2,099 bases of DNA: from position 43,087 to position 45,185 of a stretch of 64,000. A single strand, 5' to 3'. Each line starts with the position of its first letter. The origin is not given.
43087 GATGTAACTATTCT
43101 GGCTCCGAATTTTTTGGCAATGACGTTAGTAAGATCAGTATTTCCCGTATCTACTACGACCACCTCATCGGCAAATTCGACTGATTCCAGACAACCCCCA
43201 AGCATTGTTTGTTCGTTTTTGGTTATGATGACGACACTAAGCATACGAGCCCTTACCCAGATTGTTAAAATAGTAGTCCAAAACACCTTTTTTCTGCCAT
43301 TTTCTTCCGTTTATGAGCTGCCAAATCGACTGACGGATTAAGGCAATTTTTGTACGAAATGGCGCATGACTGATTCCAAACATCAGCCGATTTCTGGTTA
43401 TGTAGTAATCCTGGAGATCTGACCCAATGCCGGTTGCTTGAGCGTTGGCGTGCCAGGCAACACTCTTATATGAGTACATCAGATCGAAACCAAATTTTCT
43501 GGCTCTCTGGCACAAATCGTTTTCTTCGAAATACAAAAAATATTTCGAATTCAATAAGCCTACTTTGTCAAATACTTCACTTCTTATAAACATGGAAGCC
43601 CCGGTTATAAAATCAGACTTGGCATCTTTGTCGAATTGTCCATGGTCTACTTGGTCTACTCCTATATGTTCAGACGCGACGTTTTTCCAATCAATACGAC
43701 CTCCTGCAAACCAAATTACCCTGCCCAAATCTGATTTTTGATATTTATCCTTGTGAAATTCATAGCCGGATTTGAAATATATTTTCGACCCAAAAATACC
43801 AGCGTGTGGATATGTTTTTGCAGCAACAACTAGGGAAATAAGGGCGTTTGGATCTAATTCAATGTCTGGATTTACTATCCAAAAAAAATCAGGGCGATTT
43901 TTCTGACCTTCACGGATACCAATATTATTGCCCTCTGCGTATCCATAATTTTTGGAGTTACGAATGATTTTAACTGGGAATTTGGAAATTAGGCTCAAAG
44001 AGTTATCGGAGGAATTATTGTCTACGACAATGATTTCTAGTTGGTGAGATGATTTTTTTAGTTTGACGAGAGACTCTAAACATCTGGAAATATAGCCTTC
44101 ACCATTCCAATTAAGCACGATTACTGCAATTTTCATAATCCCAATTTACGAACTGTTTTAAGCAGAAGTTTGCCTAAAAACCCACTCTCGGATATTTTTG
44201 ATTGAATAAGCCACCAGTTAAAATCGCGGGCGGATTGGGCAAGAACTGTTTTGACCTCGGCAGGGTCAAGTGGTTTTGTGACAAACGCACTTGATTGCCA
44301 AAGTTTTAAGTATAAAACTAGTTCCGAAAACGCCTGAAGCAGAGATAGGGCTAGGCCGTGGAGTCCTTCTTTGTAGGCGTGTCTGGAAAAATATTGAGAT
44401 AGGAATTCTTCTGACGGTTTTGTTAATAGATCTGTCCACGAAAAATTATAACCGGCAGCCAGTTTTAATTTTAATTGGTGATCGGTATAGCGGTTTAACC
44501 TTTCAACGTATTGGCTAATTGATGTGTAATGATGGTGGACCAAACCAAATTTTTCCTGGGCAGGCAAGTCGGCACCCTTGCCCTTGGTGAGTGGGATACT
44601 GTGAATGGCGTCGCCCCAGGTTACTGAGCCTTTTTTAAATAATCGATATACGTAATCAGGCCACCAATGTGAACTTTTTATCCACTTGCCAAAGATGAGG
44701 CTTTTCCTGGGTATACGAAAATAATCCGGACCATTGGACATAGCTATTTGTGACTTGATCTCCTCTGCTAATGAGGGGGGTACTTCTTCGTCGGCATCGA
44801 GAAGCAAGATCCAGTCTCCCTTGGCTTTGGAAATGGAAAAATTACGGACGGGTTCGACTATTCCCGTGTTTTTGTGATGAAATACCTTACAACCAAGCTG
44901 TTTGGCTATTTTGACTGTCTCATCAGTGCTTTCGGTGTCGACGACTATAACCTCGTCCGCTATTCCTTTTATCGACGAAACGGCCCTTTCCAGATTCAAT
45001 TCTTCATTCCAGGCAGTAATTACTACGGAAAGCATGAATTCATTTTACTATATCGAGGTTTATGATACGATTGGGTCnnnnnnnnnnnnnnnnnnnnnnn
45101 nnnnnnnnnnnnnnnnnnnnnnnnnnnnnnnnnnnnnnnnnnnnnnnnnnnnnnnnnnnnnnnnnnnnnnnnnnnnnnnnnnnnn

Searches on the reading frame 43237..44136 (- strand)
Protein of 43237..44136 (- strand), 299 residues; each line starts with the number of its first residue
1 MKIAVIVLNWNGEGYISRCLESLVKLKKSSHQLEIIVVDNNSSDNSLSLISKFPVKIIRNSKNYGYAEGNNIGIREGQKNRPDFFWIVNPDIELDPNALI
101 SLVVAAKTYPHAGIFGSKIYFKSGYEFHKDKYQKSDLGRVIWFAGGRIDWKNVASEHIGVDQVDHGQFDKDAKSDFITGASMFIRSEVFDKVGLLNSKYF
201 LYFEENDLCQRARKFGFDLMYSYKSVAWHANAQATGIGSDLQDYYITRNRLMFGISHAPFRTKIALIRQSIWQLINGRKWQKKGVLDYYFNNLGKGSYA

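Call 5: search_protein_families(library=pfam, proteins=[window:43237-44136:-], max_evalue=0.1)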
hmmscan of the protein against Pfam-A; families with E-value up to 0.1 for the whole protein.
window:43237-44136:- (299 aa): 3 families
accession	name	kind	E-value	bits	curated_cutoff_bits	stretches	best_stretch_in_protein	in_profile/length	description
PF00535.33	Glycos_transf_2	-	1.5e-19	71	23.3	1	5-133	2-130/168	Glycosyl transferase family 2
PF13641.12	Glyco_tranf_2_3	-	5.2e-16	59.8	27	1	3-234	3-216/230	Glycosyltransferase like family 2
PF13632.12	Glyco_trans_2_3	-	0.027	14.7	27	1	176-271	71-158/198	Glycosyl transferase family group 2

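Call 78: search_solved_structures(query=window:43237-44136:-, max_evalue=0.001)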
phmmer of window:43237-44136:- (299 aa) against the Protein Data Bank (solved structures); distinct sequences matched with E-value up to 0.001: 11.
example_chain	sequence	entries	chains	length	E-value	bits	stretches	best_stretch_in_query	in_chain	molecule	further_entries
6p61_A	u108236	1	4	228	6.2e-07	32.1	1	3-77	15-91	Glycosyltransferase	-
9dtp_A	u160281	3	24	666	3.5e-06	29.6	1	43-267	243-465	Galactofuranosyltransferase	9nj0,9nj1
9oa3_A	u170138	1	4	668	3.5e-06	29.6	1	43-267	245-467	Galactofuranosyltransferase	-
5mlz_A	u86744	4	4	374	2.3e-05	27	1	1-124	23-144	Dolichol monophosphate mannose synthase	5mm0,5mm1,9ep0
5tze_C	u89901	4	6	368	4.3e-05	26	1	1-58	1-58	Glycosyl transferase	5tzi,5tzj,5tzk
5tz8_A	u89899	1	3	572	8.8e-05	25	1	1-57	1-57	Glycosyl transferase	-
3l7m_A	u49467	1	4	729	0.00017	24.1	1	2-97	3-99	Teichoic acid biosynthesis protein F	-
3l7j_A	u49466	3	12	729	0.00017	24.1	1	2-97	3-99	Teichoic acid biosynthesis protein F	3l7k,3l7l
3l7i_A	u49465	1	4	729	0.00017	24.1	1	2-97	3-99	Teichoic acid biosynthesis protein F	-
2z87_A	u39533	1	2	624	0.00025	23.5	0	4-75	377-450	Chondroitin synthase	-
2z86_A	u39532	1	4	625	0.00025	23.5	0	4-75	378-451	Chondroitin synthase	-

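Call 81: search_protein_families(library=ncbifam, proteins=[window:43237-44136:-], max_evalue=0.00001)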
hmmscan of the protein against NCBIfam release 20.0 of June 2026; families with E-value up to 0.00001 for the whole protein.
window:43237-44136:- (299 aa): 6 families
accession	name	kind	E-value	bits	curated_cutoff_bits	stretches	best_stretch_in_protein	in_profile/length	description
TIGR01556.1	rhamnosyltran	subfamily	3.9e-11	42.7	200.55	1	23-251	10-233/281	rhamnosyltransferase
TIGR04283.1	glyco_like_mftF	equivalog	5.3e-11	42.5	182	1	3-116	1-108/221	TIGR04283 family arsenosugar biosynthesis glycosyltransferase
NF038302.1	EPS_HpsE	equivalog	2e-08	33.6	300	1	2-121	2-126/307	hormogonium polysaccharide biosynthesis glycosyltransferase HpsE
TIGR03965.1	mycofact_glyco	equivalog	7.1e-08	31.7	280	1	3-79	76-155/467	mycofactocin biosynthesis glycosyltransferase MftF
NF007482.0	PRK10073.1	equivalog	2.9e-06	26.5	423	1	2-75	7-82/334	glycosyltransferase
NF041875.1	EPS_EpsD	equivalog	4.1e-06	26.4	370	0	5-78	3-79/325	exopolysaccharide biosynthesis glycosyltransferase EpsD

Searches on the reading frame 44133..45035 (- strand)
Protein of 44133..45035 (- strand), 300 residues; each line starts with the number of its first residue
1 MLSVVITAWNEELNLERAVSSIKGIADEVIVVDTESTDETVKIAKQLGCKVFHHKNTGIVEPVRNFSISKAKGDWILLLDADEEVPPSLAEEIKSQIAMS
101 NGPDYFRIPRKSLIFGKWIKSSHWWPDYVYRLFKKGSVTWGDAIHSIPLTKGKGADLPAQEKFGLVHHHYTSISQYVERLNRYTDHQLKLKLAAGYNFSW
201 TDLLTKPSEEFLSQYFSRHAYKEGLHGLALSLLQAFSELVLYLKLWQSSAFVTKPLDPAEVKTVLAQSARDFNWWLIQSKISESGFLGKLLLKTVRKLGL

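Call 5: search_protein_families(library=pfam, proteins=[window:44133-45035:-], max_evalue=0.1)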
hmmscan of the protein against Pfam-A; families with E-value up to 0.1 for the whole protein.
window:44133-45035:- (300 aa): 5 families
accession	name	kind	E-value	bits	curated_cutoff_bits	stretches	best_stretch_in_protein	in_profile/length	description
PF00535.33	Glycos_transf_2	-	1.2e-21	77.8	23.3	1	3-94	1-100/168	Glycosyl transferase family 2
PF13704.12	Glyco_tranf_2_4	-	2.1e-05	25.3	27.5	1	10-83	2-82/98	Glycosyl transferase family 2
PF13641.12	Glyco_tranf_2_3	-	0.0001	22.8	27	1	2-88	3-102/230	Glycosyltransferase like family 2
PF10111.15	Glyco_tranf_2_2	-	0.013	15.4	27.3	1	6-88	4-97/276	Glycosyltransferase like family 2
PF01494.25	FAD_binding_3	-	0.04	13.6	22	1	33-166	188-315/349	FAD binding domain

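Call 79: search_solved_structures(query=window:44133-45035:-, max_evalue=0.001)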
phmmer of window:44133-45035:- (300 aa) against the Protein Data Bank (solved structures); distinct sequences matched with E-value up to 0.001: 8.
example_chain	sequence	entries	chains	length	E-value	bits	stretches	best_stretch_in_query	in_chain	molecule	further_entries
22ao_A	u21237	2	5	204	1.4e-14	57.3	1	3-181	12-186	GmaR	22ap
5mlz_A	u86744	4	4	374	9.8e-07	31.6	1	2-141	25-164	Dolichol monophosphate mannose synthase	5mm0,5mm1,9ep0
7msp_A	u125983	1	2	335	1.8e-05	27.4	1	6-152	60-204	SPbeta prophage-derived glycosyltransferase SunS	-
7msn_A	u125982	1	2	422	2.8e-05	26.8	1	6-151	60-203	SPbeta prophage-derived glycosyltransferase SunS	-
7msk_A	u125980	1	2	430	0.00051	22.6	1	6-84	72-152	Glyco_trans_2-like domain-containing protein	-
9omm_A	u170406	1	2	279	0.00099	21.7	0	17-96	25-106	Glycosyltransferase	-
9omj_A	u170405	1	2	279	0.00099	21.7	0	17-96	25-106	Glycosyltransferase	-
9omh_A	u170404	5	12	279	0.00099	21.7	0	17-96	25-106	Glycosyltransferase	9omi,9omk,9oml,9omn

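Call 81: search_protein_families(library=ncbifam, proteins=[window:44133-45035:-], max_evalue=0.00001)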
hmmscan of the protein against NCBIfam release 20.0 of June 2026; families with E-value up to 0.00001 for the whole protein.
window:44133-45035:- (300 aa): 7 families
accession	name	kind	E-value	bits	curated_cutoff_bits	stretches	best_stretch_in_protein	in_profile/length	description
TIGR04283.1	glyco_like_mftF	equivalog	8.8e-16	58.2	182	1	2-101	1-102/221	TIGR04283 family arsenosugar biosynthesis glycosyltransferase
NF007482.0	PRK10073.1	equivalog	8.7e-10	38.1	423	1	2-93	8-106/334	glycosyltransferase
NF010496.0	PRK13915.1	equivalog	1.9e-08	33.7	262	1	2-57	33-94/307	glucosyl-3-phosphoglycerate synthase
TIGR04182.1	glyco_TIGR04182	equivalog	3.9e-08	33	325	1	3-93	3-93/293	S-layer glycoprotein N-glycosyltransferase AglJ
TIGR04195.1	S_glycosyl_SunS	equivalog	9.4e-08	31.3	350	1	5-83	62-142/421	SunS family peptide S-glycosyltransferase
NF050050.1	ProtGlycPglI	equivalog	9.6e-06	25.2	500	0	2-87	4-98/306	GalNAc(5)-diNAcBac-PP-undecaprenol beta-1,3-glucosyltransferase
NF041875.1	EPS_EpsD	equivalog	9.8e-06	25.2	370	0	2-92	1-99/325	exopolysaccharide biosynthesis glycosyltransferase EpsD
